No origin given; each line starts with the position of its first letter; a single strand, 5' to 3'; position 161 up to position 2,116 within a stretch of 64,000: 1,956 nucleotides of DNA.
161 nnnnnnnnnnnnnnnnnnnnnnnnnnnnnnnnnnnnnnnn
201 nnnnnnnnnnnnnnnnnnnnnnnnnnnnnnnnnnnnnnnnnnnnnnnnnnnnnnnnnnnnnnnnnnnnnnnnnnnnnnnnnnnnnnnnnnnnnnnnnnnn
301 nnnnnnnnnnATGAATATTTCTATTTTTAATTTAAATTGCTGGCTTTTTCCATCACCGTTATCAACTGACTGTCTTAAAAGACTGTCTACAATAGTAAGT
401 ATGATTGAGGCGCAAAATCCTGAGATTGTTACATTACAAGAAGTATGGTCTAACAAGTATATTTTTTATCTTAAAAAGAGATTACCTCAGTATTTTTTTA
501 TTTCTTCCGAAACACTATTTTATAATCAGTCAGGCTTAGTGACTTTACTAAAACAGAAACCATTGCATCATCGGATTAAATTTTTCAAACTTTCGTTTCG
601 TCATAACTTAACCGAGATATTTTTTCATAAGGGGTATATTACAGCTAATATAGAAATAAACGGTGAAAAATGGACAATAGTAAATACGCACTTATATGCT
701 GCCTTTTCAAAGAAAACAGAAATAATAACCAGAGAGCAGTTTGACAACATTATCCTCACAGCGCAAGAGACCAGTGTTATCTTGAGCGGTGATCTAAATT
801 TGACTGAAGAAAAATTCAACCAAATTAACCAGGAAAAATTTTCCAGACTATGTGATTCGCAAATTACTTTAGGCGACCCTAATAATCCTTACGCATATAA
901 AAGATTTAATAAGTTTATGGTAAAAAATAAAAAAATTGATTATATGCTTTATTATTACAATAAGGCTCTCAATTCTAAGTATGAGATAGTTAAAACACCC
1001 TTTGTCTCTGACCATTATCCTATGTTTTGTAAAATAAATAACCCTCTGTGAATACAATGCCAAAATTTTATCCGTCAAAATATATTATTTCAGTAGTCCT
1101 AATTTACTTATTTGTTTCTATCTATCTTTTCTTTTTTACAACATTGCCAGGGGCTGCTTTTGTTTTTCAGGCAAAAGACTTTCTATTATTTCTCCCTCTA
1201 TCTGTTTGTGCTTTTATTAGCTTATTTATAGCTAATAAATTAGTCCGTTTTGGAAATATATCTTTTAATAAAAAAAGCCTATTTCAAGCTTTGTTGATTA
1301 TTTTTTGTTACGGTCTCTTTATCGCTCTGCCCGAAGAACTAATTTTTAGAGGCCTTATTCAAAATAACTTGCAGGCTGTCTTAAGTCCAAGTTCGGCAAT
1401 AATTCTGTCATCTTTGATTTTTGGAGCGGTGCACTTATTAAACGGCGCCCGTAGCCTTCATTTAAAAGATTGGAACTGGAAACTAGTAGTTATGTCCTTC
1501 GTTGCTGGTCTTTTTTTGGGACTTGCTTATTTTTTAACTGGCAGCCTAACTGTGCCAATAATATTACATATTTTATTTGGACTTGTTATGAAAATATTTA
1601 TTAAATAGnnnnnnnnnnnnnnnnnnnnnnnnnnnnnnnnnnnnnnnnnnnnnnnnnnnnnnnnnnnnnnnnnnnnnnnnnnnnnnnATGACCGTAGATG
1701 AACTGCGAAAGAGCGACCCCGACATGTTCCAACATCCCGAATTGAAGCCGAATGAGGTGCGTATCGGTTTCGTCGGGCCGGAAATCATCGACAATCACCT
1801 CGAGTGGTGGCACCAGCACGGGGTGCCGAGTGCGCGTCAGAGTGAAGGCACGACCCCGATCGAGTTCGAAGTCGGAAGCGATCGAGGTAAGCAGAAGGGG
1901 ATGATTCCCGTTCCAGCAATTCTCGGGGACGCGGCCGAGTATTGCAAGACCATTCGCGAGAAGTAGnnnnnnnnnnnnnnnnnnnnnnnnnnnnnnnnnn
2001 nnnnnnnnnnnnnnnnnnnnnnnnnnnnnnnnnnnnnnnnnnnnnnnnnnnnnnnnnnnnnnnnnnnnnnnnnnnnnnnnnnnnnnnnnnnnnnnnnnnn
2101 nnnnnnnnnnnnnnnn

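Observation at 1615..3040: Insertion at the 5' end of ddl: own promoter, GC-rich 92-aa ORF, a duplicated ddl promoter and first 27 codons, and a mini protein-kinase-like gene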

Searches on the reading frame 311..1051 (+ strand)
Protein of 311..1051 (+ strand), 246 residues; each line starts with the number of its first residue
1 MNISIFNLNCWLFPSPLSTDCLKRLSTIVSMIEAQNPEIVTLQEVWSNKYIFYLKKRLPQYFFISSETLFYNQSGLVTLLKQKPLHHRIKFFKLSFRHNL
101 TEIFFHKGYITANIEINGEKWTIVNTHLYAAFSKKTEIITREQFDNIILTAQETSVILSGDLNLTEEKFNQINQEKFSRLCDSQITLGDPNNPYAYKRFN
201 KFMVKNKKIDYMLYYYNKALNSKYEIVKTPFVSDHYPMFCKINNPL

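Call 6: search_protein_families(library=pfam, proteins=[window:311-1051:+], max_evalue=1)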
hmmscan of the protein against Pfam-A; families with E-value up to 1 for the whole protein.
window:311-1051:+ (246 aa): 4 families
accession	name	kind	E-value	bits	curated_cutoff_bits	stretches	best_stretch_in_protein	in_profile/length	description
PF03372.29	Exo_endo_phos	-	1.9e-06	28.3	24.5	1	9-235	4-225/225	Endonuclease/Exonuclease/phosphatase family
PF14529.12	Exo_endo_phos_2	-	3.3e-05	24.2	27.4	1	139-238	16-116/117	Endonuclease-reverse transcriptase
PF22669.2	Exo_endo_phos2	-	0.0012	18.9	27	1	43-181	52-201/288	Endonuclease/Exonuclease/phosphatase family 2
PF18549.6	NitrOD1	-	0.012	16.1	25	1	136-175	19-59/70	Nitrosopumilus output domain 1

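Call 58: find_encoding_contigs(protein=window:311-1051:+, flank=10000, max_places=3)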
Protein window:311-1051:+ (246 aa): 2 contigs read that carry it; 1 place shown.
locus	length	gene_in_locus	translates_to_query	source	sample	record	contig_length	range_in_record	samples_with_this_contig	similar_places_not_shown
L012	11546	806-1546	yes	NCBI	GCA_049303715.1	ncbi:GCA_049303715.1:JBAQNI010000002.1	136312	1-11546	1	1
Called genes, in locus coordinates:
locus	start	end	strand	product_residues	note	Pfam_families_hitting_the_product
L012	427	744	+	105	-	-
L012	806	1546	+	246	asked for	PF03372:Exo_endo_phos (weak)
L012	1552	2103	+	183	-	PF02517:Rce1-like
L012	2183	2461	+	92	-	-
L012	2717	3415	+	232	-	-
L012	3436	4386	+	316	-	PF07478:Dala_Dala_lig_C (weak)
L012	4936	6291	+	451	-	PF01566:Nramp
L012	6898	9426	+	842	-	PF07517:SecA_DEAD, PF01043:SecA_PP_bind, PF21090:P-loop_SecA, PF07516:SecA_SW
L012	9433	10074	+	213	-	PF13023:HD_3, PF12917:YfbR-like, PF01966:HD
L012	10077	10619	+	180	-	PF01725:Ham1p_like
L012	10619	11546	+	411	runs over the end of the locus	PF08245:Mur_ligase_M, PF02875:Mur_ligase_C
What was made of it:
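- On Integron: No recombinase among the genes called in 11.5 kb (call 58).
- No integrase or other recombinase lies within 11.5 kb (call 58). No integrase or transposase (call 58).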

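Call 64: search_protein_families(library=phrogs, proteins=[L012:427-744:+], max_evalue=0.1)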
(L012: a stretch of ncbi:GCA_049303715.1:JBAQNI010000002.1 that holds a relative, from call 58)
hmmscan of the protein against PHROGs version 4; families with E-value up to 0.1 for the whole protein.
L012:427-744:+ (105 aa): 0 families

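Call 65: search_protein_families(library=padloc, proteins=[window:311-1051:+], max_evalue=0.1)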
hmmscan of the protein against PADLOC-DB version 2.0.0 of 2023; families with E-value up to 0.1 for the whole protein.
window:311-1051:+ (246 aa): 0 families

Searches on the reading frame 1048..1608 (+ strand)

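Call 6: search_protein_families(library=pfam, proteins=[window:1048-1608:+], max_evalue=1)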
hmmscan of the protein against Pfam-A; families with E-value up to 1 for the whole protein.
window:1048-1608:+ (186 aa): 1 family
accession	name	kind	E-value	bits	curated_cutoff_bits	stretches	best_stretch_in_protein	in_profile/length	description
PF02517.21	Rce1-like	-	8.2e-21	74.6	22.4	1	81-178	4-91/93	Type II CAAX prenyl endopeptidase Rce1-like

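Call 65: search_protein_families(library=padloc, proteins=[window:1048-1608:+], max_evalue=0.1)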
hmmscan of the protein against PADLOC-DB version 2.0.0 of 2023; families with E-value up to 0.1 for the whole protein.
window:1048-1608:+ (186 aa): 0 families

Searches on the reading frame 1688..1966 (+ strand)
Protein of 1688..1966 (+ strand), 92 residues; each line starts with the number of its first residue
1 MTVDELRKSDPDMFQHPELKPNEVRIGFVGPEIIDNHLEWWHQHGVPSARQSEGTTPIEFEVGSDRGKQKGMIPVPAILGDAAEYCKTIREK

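Call 6: search_protein_families(library=pfam, proteins=[window:1688-1966:+], max_evalue=1)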
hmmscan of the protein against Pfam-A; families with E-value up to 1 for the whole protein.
window:1688-1966:+ (92 aa): 0 families

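Call 10: find_homologous_proteins(query=window:1688-1966:+, max_evalue=0.01)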
Query window:1688-1966:+ (92 aa): 3 proteins with E <= 0.01 among 4 candidates.
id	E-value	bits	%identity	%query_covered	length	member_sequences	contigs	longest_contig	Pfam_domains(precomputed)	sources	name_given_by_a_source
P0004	1.9e-57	209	100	100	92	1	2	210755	-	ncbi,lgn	ncbi:MAG: hypothetical protein WAV15_03480 [Minisyncoccia bacterium]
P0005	3.2e-46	173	84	99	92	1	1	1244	-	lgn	-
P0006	2.8e-42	161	80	98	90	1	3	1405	-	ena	-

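Call 14: find_encoding_contigs(protein=P0005, flank=6000)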
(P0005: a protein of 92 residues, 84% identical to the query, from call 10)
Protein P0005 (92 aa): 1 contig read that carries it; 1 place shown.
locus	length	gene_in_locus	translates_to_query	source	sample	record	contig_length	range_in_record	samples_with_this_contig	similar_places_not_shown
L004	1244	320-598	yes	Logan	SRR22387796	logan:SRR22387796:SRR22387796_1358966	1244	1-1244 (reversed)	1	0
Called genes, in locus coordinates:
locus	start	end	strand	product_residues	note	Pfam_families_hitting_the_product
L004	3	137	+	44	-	?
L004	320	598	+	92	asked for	-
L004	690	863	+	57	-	-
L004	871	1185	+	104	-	PF05973:Gp49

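Call 15: find_encoding_contigs(protein=P0006, flank=6000)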
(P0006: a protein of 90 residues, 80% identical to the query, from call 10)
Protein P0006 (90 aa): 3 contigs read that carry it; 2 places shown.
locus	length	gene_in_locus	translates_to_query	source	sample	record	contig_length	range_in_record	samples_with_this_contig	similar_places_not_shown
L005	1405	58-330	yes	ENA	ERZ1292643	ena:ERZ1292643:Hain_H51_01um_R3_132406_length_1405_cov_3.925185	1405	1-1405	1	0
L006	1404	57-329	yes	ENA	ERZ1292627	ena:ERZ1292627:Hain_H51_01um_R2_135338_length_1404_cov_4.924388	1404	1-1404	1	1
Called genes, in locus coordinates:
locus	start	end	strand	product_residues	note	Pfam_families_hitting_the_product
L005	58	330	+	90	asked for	-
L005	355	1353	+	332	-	PF07478:Dala_Dala_lig_C (weak)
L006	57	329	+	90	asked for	-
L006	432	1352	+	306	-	PF07478:Dala_Dala_lig_C (weak)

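Call 33: find_related_loci(query=A3, collection=genome_contigs, flank=6000)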
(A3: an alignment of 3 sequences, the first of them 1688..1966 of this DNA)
Query A3 (92 aa) in genome_contigs; peptide patterns used: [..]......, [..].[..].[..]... (x = any residue, [..] = any of these).
74 stretches matched a pattern; 1 encode a relative of the query (tblastn E <= 1e-3); 1 distinct loci.
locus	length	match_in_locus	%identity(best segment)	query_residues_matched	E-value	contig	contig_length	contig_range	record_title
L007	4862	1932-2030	48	32-61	7e-8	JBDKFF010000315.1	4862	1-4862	MAG: Bacteroidota bacterium isolate eastriver_2019_sw_WHONDRS-S19S_0100_B_bin.77 scaffold_1710388, whole genome shotgun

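Call 34: find_related_loci(query=A3, collection=metagenome_contigs, flank=6000)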
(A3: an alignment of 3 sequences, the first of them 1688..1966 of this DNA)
Query A3 (92 aa) in metagenome_contigs; peptide patterns used: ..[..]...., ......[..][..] (x = any residue, [..] = any of these).
600 stretches matched a pattern (row limit reached: there are more); 1 encode a relative of the query (tblastn E <= 1e-3); 1 distinct loci.
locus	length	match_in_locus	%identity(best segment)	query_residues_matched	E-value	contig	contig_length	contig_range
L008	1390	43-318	79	1-92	3e-51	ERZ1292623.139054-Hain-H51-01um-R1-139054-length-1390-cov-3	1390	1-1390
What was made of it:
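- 1688..1966 (+): 92-aa GC-rich gene of unknown function. It is protein-coding, and its composition is foreign to this genome. Only three lineages carry it, always directly upstream of a ddl start (calls 10, 14, 15, 34).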

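Call 64: search_protein_families(library=phrogs, proteins=[window:1688-1966:+], max_evalue=0.1)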
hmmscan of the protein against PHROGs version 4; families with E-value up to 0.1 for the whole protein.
window:1688-1966:+ (92 aa): 0 families

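Call 65: search_protein_families(library=padloc, proteins=[window:1688-1966:+], max_evalue=0.1)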
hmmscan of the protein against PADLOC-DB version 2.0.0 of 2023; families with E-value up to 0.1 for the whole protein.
window:1688-1966:+ (92 aa): 0 families

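Call 66: search_protein_families(library=ncbifam, proteins=[window:1688-1966:+], max_evalue=0.1)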
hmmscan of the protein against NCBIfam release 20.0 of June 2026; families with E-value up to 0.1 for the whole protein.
window:1688-1966:+ (92 aa): 0 families

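Call 72: search_dna_similar(query=window:1688-1963:+, collection=phages, mode=protein, max_evalue=0.01, max_rows=10)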
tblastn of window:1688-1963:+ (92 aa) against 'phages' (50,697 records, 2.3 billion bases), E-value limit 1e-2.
No match.

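Call 73: search_dna_similar(query=window:1688-1963:+, collection=plasmids, mode=protein, max_evalue=0.01, max_rows=10)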
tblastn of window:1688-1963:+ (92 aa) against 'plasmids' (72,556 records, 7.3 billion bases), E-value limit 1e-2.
No match.

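Call 74: search_solved_structures(query=window:1688-1963:+, max_evalue=10)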
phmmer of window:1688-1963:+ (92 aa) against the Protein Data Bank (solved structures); distinct sequences matched with E-value up to 10: 1.
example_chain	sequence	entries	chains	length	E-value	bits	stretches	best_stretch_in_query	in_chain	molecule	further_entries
6ubd_A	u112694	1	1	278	0.07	16.7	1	12-70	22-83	Glyco_hydro_cc domain-containing protein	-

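Call 76: find_related_loci(query=A3, collection=viral_contigs, flank=5000)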
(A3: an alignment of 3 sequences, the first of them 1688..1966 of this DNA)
Query A3 (92 aa) in viral_contigs; peptide patterns used: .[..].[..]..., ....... (x = any residue, [..] = any of these).
91 stretches matched a pattern, but none encodes a relative of the query by tblastn (E <= 1e-3).
